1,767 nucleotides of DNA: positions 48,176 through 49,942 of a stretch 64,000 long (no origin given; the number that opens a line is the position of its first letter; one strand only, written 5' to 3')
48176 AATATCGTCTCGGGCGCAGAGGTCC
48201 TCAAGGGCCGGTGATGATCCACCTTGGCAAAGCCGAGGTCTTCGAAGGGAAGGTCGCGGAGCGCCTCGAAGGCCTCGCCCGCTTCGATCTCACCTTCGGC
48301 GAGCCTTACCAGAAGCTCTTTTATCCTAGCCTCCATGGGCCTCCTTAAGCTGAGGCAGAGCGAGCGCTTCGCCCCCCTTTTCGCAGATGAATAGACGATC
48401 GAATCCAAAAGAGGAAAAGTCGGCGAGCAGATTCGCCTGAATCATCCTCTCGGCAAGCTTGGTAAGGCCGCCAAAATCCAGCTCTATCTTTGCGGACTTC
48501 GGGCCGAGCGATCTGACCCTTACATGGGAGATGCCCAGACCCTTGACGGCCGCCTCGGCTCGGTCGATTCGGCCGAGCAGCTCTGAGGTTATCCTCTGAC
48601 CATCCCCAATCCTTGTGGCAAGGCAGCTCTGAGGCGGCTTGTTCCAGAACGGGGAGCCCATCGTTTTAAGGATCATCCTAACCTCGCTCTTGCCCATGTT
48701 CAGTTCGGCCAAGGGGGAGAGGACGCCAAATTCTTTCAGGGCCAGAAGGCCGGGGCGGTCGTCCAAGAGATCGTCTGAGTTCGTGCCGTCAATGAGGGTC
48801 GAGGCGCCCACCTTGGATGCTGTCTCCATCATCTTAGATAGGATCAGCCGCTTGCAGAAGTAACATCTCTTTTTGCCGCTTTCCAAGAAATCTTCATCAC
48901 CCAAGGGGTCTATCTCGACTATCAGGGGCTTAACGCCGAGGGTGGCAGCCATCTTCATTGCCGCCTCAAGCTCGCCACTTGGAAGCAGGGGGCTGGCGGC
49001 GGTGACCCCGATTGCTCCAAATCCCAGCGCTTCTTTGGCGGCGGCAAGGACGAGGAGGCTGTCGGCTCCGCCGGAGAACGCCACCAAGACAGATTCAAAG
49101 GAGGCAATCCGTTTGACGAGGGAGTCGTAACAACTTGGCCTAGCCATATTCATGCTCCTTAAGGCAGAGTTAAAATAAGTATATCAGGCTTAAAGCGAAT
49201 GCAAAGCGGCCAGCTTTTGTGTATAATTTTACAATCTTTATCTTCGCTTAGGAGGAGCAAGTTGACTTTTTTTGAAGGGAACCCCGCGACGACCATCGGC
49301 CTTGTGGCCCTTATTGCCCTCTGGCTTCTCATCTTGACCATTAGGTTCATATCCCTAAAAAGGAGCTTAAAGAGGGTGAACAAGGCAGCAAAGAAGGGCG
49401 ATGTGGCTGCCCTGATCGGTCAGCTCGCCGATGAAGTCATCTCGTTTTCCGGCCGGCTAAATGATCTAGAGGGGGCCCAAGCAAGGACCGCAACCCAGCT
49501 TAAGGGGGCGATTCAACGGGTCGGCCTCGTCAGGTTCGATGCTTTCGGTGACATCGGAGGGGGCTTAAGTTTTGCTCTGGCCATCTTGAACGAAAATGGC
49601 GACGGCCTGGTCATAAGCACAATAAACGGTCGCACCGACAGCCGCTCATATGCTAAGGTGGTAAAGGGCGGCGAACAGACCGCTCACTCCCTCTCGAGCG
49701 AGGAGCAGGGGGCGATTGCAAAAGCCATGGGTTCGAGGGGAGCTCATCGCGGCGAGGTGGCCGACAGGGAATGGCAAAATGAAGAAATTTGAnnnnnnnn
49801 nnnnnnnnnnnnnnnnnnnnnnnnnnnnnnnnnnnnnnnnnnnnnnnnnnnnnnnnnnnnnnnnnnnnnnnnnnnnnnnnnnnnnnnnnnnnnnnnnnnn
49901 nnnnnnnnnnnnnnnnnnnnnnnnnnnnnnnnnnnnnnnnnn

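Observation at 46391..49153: larE-larB-larC operon (nickel-pincer nucleotide cofactor synthesis) without an adjacent larA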

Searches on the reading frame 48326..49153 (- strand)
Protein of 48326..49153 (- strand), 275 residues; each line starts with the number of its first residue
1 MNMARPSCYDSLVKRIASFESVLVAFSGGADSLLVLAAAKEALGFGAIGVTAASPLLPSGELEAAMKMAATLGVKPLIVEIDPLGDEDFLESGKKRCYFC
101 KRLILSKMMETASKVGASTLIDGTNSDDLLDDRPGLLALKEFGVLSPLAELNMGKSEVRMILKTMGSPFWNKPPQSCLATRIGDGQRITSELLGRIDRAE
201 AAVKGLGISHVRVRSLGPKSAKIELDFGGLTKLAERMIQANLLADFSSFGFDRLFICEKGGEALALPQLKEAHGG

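Call 3: search_protein_families(library=pfam, proteins=[window:48326-49153:-])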
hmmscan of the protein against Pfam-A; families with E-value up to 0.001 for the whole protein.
window:48326-49153:- (275 aa): 1 family
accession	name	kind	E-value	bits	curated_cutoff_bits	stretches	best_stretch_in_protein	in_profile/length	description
PF02540.23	NAD_synthase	-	0.00014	21.5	21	1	17-84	16-84/242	NAD synthase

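Call 4: search_protein_families(library=ncbifam, proteins=[window:48326-49153:-])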
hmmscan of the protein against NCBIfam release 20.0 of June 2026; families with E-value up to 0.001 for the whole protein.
window:48326-49153:- (275 aa): 5 families
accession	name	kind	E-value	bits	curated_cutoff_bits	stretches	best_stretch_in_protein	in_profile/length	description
TIGR00268.2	TIGR00268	equivalog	1.5e-67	227.6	150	1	10-255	4-247/259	ATP-dependent sacrificial sulfur transferase LarE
NF010588.0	PRK13981.1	equivalog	1.2e-05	24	479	1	17-84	283-351/546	NAD+ synthase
NF010587.0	PRK13980.1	equivalog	3.7e-05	23.1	255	1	17-87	29-100/267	NAD+ synthase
TIGR00552.1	nadE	equivalog_domain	0.00021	20.6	63.65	0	18-84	21-89/251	NAD(+) synthase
TIGR00884.1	guaA_Cterm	equivalog_domain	0.00079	18.8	338.75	0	18-182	15-197/310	glutamine-hydrolyzing GMP synthase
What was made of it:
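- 48326..49153 (-): larE: PP-loop ATP-dependent sulfur insertase, CxxC...C ([4Fe-4S]-dependent) subtype. Probable true start is the second ATG at 49147. TIGR00268 227.6 bits against cut-off 150 (call 4).
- Checked: LarE, 49153..48326, 275 aa: TIGR00268 scores 227.6 bits against a cut-off of 150, E=1.5e-67 (call 4).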

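Call 17: search_solved_structures(query=window:48326-49153:-, show_alignments=3)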
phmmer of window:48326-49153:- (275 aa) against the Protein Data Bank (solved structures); distinct sequences matched with E-value up to 0.001: 4.
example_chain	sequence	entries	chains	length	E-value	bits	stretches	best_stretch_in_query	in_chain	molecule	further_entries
6b2o_A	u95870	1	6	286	9.5e-27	97.7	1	11-226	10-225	ATP-utilizing enzyme of the PP-loopsuperfamily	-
5udq_A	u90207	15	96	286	1.6e-26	96.9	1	11-226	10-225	Lactate racemization operon protein LarE | ATP-utilizing enzyme of the PP-loopsuperfamily | Pyridinium-3,5-biscarboxylic acid mononucleotide sulfurtransferase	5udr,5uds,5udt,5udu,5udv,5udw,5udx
8cnz_A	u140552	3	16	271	1.8e-18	70.5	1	9-254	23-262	NAD_synthase domain-containing protein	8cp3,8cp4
6jp9_A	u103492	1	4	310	0.00062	22.9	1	14-182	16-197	GMP synthase [glutamine-hydrolyzing] subunit B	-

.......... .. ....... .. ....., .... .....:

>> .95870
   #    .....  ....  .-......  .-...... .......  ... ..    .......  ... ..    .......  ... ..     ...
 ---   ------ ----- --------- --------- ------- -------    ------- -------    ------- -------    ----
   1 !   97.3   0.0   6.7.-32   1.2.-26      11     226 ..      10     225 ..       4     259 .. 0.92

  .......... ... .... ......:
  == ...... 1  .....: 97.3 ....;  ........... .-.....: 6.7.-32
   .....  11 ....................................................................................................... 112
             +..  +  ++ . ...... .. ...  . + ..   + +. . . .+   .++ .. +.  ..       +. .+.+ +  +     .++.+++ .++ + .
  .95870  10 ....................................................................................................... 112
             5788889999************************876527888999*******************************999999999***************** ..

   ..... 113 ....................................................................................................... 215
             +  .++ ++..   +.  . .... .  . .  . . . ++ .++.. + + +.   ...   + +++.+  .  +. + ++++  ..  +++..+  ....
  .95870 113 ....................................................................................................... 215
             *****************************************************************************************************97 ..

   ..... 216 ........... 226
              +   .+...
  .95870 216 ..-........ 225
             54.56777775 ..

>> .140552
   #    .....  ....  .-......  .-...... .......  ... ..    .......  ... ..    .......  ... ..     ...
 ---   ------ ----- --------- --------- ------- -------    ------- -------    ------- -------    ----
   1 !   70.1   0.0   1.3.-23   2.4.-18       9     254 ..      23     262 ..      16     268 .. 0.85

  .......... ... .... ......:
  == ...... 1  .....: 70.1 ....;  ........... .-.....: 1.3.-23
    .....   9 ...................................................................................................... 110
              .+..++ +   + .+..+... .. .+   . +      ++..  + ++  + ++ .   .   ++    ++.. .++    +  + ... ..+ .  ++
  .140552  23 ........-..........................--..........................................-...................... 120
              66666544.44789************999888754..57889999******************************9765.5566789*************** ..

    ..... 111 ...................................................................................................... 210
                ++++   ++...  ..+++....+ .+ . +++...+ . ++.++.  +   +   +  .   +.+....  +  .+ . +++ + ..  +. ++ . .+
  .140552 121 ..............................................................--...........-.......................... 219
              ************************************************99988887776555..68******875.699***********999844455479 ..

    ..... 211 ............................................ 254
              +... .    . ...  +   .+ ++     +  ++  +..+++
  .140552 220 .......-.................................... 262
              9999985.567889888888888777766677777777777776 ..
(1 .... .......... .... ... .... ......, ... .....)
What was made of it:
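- On LarE, sacrificial subtype (L. plantarum type; the wording of the NCBIfam product name): Ser176 aligns with L. plantarum Cys176, and CxxC is present (call 17).
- Closest known: [4Fe-4S]-dependent LarE of Thermotoga maritima. Same: 8cnz aligns over residues 9-254 (E=1.8e-18) with all three Cys matched (call 17).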

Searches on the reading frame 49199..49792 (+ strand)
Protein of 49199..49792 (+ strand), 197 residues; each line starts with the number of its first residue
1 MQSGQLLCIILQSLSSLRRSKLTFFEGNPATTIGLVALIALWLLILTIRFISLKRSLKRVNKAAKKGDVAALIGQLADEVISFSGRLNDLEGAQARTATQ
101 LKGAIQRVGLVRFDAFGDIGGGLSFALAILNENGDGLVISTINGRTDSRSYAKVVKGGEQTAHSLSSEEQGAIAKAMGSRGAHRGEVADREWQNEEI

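Call 7: search_protein_families(library=pfam, proteins=[window:49199-49792:+])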
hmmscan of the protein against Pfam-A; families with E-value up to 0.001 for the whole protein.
window:49199-49792:+ (197 aa): 1 family
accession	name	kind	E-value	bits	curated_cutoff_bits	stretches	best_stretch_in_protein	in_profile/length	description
PF14584.11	DUF4446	-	1.5e-33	116.4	27.4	1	34-177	8-150/150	Protein of unknown function (DUF4446)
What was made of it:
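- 49262..49792 (+): Boundary, not part of the system: divergent DUF4446 gene (true start probably TTG 49262 after AGGAGG), followed by pheA and serS. PF14584, E=1.5e-33 (call 7).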

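Call 35: search_protein_families(library=ncbifam, proteins=[window:49199-49792:+], max_evalue=0.01)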
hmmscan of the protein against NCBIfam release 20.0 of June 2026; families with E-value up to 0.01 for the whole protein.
window:49199-49792:+ (197 aa): 0 families
